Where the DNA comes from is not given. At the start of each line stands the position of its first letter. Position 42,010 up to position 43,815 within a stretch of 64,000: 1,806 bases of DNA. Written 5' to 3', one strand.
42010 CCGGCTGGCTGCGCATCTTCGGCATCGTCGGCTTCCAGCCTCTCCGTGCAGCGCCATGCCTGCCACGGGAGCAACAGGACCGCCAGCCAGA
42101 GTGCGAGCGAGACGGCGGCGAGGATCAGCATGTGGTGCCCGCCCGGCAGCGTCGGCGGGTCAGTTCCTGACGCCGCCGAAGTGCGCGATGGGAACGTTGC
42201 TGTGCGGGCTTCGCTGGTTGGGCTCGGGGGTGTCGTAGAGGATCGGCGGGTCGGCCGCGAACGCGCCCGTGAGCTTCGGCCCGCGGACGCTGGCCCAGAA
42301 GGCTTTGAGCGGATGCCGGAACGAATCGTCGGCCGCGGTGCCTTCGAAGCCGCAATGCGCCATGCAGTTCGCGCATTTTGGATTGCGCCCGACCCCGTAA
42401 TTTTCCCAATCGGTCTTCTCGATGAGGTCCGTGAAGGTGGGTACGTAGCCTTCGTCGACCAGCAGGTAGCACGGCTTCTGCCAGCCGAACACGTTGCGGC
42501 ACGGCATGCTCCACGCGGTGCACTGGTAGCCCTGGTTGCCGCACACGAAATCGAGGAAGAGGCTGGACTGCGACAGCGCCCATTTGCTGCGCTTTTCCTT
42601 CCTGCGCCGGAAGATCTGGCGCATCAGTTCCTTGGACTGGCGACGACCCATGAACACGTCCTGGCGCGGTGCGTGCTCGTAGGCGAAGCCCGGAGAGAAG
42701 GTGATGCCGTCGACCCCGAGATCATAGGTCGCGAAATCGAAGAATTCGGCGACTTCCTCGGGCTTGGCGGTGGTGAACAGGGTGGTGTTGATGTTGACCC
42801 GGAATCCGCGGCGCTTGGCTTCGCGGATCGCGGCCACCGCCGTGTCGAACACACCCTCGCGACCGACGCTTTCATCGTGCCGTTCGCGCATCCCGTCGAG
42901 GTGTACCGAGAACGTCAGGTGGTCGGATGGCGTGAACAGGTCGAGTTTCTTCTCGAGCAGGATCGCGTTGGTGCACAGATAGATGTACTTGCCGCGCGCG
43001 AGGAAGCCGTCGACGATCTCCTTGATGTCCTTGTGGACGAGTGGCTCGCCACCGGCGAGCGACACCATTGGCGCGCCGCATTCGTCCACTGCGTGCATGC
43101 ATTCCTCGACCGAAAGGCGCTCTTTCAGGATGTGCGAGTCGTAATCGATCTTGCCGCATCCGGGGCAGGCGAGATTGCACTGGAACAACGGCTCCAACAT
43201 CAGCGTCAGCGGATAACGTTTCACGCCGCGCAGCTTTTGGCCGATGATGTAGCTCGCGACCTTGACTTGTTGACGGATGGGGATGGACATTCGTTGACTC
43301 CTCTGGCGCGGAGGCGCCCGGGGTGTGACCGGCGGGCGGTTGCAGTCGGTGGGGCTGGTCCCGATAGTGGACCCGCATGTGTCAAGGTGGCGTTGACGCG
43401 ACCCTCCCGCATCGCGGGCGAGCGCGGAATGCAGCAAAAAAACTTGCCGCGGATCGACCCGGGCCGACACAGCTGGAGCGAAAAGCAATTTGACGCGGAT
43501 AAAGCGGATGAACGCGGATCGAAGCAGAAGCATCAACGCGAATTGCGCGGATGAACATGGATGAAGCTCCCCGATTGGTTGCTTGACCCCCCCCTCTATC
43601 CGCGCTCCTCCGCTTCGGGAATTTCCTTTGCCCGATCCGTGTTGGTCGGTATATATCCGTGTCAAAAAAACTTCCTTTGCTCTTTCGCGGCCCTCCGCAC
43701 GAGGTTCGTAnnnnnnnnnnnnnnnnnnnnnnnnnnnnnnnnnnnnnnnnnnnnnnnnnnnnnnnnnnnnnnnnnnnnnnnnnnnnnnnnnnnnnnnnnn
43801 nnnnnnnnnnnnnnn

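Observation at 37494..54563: Mevalonate-pathway genes embedded in a squalene/hopanoid operon: a roughly 17 kb isoprenoid supercluster next to tRNA-Arg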

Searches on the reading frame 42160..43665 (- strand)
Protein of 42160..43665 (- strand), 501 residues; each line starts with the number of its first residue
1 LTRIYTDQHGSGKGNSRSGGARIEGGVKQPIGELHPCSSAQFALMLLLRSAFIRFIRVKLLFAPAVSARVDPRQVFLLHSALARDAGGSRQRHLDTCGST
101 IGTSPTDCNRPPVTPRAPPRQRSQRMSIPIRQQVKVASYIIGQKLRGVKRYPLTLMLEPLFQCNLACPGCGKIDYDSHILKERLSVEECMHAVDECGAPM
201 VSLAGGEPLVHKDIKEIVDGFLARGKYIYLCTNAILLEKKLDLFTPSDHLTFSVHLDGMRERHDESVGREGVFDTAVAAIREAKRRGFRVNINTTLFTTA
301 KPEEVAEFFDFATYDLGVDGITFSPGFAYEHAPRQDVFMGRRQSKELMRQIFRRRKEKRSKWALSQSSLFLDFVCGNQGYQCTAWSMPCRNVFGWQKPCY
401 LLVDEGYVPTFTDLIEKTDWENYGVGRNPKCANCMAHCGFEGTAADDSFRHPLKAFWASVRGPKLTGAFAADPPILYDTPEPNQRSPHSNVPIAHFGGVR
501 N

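Call 5: search_protein_families(library=pfam, proteins=[window:42160-43665:-])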
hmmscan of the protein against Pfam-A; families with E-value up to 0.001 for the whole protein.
window:42160-43665:- (501 aa): 2 families
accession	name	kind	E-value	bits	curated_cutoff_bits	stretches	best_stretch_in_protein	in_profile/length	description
PF11946.13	DUF3463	-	4.3e-54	182.4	31.3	1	321-456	1-132/134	Domain of unknown function (DUF3463)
PF04055.27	Radical_SAM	-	6.6e-21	75.6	29.5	1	162-312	6-166/166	Radical SAM superfamily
